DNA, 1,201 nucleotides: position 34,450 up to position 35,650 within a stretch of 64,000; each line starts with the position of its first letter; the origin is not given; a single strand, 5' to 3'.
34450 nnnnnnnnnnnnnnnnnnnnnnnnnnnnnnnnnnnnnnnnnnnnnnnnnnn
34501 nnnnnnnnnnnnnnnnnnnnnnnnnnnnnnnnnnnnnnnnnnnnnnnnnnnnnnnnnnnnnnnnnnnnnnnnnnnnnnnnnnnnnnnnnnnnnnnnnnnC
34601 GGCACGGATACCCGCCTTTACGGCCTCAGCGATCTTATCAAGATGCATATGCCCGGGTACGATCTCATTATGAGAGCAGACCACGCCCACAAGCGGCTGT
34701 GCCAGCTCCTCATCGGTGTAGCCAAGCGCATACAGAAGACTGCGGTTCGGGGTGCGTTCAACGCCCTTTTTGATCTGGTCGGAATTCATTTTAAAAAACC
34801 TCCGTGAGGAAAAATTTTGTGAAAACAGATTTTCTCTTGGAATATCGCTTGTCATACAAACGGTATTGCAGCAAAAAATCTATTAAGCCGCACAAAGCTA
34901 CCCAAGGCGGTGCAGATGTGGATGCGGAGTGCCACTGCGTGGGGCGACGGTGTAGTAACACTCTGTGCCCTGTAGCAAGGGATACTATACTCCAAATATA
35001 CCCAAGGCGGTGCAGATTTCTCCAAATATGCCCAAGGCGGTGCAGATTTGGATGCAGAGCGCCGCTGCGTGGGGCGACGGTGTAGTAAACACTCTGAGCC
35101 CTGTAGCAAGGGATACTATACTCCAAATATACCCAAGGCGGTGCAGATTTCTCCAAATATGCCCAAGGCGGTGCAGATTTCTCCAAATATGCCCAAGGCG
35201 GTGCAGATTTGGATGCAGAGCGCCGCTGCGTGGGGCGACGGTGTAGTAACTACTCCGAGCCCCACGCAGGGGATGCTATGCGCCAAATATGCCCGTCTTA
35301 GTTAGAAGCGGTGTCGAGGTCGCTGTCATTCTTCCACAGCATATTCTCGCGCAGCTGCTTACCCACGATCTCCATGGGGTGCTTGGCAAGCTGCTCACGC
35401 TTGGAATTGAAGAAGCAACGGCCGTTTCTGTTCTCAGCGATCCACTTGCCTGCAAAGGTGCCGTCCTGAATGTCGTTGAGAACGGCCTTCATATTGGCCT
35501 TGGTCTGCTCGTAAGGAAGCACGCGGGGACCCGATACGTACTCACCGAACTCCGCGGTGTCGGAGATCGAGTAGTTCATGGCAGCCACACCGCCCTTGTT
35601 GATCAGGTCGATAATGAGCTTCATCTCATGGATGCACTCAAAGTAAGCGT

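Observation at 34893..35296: Nested direct-repeat array (30-bp and ~70-bp units in a 1-2-3 pattern) filling the ilvC-ilvD spacer inside a tightly packed operon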

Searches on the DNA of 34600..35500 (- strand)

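Call 20: search_rna_families(source=window, start=34600, end=35500, threshold=evalue, max_evalue=10)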
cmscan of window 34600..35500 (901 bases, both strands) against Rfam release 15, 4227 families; matches with E-value up to 10: 5.
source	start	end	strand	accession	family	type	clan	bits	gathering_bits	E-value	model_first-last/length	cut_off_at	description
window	35218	35277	+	RF03695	MIR6151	Gene; miRNA;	-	21.1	71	0.062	1-71/71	no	MIR6151 microRNA precursor family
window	35215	35281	-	RF03957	mir-5856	Gene; miRNA;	-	15.4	90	5.1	1-70/70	no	mir-5856 microRNA precursor family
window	35400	35482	-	RF01969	RMST_8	Gene; lncRNA;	-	13.8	80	7.8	75-143/143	no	Rhabdomyosarcoma 2 associated transcript conserved region 8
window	35212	35277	-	RF02226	sX7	Gene; sRNA;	-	13.8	55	8.2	1-95/95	no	Xanthomonas sRNA sX7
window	34677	34720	+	RF02257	adapt33_3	Gene; lncRNA;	-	12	70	7.5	98-140/140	no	Adaptive response 33 conserved region 3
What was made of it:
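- On Any Rfam 15 family (riboswitch, T-box, leader, sRNA): At E<=10 the region gives only chance miRNA-precursor-like hits, at most 21 bits against 71 needed (call 20).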

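Call 41: build_rna_model(alignment_id=A1)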
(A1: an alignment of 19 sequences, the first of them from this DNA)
Model R1 built from alignment A1 (19 sequences, 109 columns); structure: RNAalifold consensus.
model positions 102; base pairs 26; branch points 1; effective number of sequences 2.06; information 0.589 bits per position. Calibrated on 0.2 Mb of random sequence (short: E-values are rough).
structure used (alignment columns):
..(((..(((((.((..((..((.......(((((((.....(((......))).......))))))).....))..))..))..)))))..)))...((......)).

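Call 42: search_with_rna_model(model_id=R1, sources=[window, L001, L042, L043, L044, L045, L046, L047, L048, L049, L050, L051, L052, L053, L054, L055], max_evalue=1)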
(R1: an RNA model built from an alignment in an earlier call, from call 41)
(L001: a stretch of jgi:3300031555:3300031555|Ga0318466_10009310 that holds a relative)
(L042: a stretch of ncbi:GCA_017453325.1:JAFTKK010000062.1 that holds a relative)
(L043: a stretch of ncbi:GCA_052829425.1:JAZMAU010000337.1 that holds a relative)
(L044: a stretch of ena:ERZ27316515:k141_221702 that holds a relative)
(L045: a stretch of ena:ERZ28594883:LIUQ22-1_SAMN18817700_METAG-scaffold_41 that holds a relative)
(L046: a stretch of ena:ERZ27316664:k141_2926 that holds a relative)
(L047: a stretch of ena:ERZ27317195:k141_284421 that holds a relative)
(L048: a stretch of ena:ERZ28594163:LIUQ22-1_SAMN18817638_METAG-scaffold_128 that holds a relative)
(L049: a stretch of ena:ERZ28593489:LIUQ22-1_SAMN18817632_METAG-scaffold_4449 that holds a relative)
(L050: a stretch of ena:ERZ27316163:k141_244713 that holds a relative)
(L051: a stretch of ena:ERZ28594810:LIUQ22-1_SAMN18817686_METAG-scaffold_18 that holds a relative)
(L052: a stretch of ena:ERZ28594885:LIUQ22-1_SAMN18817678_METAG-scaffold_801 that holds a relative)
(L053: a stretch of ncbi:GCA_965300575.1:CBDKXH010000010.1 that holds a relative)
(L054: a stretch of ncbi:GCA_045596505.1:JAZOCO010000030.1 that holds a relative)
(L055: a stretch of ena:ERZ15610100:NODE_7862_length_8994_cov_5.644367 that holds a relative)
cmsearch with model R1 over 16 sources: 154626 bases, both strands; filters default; matches with E-value up to 1: 42.
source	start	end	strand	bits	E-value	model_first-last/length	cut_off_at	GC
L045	4124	4226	+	113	4.9e-29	1-102/102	no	0.62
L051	4025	4127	+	112.8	5.4e-29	1-102/102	no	0.58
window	35191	35293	-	112.5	6.5e-29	1-102/102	no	0.63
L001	4025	4127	+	112.5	6.5e-29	1-102/102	no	0.63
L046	4025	4127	+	110.8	2e-28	1-102/102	no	0.6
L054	4025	4127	+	109.7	4e-28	1-102/102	no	0.59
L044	4025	4127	+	109.1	6e-28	1-102/102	no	0.6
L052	4025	4127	+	109.1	6e-28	1-102/102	no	0.6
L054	4224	4326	+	105.8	5.1e-27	1-102/102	no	0.58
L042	4025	4127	+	104.4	1.3e-26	1-102/102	no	0.61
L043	4025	4127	+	97.5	1.2e-24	1-102/102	no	0.5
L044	4223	4325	+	92.2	3.9e-23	1-102/102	no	0.53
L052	4223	4325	+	92.2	3.9e-23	1-102/102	no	0.53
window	35030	35133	-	90.4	1.2e-22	1-102/102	no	0.56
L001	4185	4288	+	90.4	1.2e-22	1-102/102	no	0.56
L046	4221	4324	+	82.1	2.7e-20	1-102/102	no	0.55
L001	4316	4418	+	75.7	1.8e-18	1-102/102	no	0.55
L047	4025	4122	+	44.2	1.5e-09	1-102/102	no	0.43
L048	4025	4122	+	44.2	1.5e-09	1-102/102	no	0.43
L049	4025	4122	+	44.2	1.5e-09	1-102/102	no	0.43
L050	1142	1239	+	44.2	1.5e-09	1-102/102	no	0.43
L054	4014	4116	-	42.8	3.9e-09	1-102/102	no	0.55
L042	4015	4116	-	41.3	1e-08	1-102/102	no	0.57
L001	4015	4116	-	40.1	2.2e-08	1-102/102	no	0.59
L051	4014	4116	-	35.7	4e-07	1-102/102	no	0.55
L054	4213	4315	-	35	6.4e-07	1-102/102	no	0.57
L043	4014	4116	-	34.5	9.1e-07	1-102/102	no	0.49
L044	4014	4116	-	31.3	7.1e-06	1-102/102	no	0.56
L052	4014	4116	-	31.3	7.1e-06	1-102/102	no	0.56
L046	4014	4116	-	30.1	1.5e-05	1-102/102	no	0.56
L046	4209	4313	-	28.7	3.8e-05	1-102/102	no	0.54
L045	4014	4116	-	27.3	9.6e-05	1-102/102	no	0.55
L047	4015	4108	-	22.8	0.0018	1-102/102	no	0.4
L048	4015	4108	-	22.8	0.0018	1-102/102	no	0.4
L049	4015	4108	-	22.8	0.0018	1-102/102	no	0.4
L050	1132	1225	-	22.8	0.0018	1-102/102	no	0.4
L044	4212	4314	-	20.1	0.011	1-102/102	no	0.53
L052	4212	4314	-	20.1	0.011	1-102/102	no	0.53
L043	4128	4189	+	18.7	0.026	1-102/102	no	0.44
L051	4128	4227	+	14.2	0.49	1-102/102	no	0.35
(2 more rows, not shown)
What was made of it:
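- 35030..35133 (-): Unit 2: a hybrid unit. The 3' arm is identical to that of unit 1. The 5' arm is of another type (Y-like), so the main stem is broken. R1 scores 90.4 bits (call 42).
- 34900..35002 (-): Unit 3: a second hybrid unit. It is followed by a degenerate terminus and linker (core at 34901-34917). R1 scores 75.7 bits (call 42).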

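Call 46: search_with_rna_model(model_id=R1, sources=[L056, L057, L058, L059, L060], max_evalue=1)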
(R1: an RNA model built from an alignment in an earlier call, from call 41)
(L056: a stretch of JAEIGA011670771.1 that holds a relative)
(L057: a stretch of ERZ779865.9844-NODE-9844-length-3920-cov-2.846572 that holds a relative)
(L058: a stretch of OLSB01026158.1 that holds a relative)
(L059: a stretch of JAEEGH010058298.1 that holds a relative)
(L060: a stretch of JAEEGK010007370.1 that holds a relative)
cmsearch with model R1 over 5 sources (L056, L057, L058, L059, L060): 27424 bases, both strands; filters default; matches with E-value up to 1: 6.
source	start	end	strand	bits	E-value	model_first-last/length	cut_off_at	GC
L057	3550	3648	+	55.6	1.7e-13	1-102/102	no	0.61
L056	559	665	-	32.4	6e-07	1-102/102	no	0.47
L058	846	939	-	23.8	0.00017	1-102/102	no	0.63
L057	3736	3830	+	17.8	0.0087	1-102/102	no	0.65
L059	5370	5481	-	15.9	0.029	1-102/102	no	0.55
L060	4423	4534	-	15.9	0.029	1-102/102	no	0.55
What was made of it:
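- All three loci carry the element in sense orientation (R1 about 110 bits sense against about 40 antisense; calls 42, 46).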

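Call 59: search_with_rna_model(model_id=R1, sources=[window, L042, L043, L044, L045, L046, L047, L051, L054, L056, L057, L061], max_evalue=0.000001, make_alignment=true)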
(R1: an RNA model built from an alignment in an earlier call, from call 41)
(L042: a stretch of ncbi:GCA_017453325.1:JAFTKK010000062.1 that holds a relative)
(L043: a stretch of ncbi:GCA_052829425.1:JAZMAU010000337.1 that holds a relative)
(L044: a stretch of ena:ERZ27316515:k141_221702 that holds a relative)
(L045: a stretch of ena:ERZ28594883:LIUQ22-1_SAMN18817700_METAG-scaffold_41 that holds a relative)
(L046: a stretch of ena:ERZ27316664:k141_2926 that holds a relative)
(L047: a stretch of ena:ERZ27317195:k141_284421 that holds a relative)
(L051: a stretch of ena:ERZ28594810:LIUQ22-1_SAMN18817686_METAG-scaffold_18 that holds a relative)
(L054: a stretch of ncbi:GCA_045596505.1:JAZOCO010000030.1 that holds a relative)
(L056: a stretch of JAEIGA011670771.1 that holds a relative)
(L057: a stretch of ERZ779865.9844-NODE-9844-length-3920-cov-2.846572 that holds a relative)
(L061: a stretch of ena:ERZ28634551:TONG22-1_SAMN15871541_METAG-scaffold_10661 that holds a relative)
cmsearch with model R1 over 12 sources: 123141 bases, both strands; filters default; matches with E-value up to 0.000001: 23.
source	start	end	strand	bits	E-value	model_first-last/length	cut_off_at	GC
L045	4124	4226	+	113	3.9e-29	1-102/102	no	0.62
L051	4025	4127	+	112.8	4.3e-29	1-102/102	no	0.58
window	35191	35293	-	112.5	5.2e-29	1-102/102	no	0.63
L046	4025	4127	+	110.8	1.6e-28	1-102/102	no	0.6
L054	4025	4127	+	109.7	3.2e-28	1-102/102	no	0.59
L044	4025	4127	+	109.1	4.8e-28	1-102/102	no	0.6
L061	2212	2314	-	107.6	1.3e-27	1-102/102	no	0.6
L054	4224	4326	+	105.8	4.1e-27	1-102/102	no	0.58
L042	4025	4127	+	104.4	1.1e-26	1-102/102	no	0.61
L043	4025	4127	+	97.5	9.3e-25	1-102/102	no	0.5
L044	4223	4325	+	92.2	3.1e-23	1-102/102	no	0.53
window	35030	35133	-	90.4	9.9e-23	1-102/102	no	0.56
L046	4221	4324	+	82.1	2.2e-20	1-102/102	no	0.55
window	34900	35002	-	75.7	1.4e-18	1-102/102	no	0.55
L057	3550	3648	+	55.6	7.5e-13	1-102/102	no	0.61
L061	2223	2324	+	44.2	1.2e-09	1-102/102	no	0.56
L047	4025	4122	+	44.2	1.2e-09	1-102/102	no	0.43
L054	4014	4116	-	42.8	3.1e-09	1-102/102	no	0.55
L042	4015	4116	-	41.3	8.1e-09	1-102/102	no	0.57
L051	4014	4116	-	35.7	3.2e-07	1-102/102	no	0.55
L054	4213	4315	-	35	5.1e-07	1-102/102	no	0.57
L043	4014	4116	-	34.5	7.2e-07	1-102/102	no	0.49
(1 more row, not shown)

Alignment A3: 23 matches aligned to the model, 121 columns, each read 5' to 3' on its own strand. Consensus structure (alignment columns), stored with it:
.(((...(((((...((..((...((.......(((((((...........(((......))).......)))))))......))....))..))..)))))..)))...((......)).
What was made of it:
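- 35193..35301 (-): Unit 1: intact hairpin of about 100 nt (stem type W). Its base helix pairs the stop-codon region UAAGACGG with the linker ACCGCCUUGG. Covariance model R1 scores 112.5 bits (calls 42, 59).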

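Call 93: search_with_rna_model(model_id=R1, sources=[L063], max_evalue=1)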
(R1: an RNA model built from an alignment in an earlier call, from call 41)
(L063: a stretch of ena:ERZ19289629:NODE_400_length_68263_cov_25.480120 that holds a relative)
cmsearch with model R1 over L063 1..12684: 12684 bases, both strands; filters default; matches with E-value up to 1: 1.
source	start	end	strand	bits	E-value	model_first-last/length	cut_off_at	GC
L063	12427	12525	+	55.6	7.7e-14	1-102/102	no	0.61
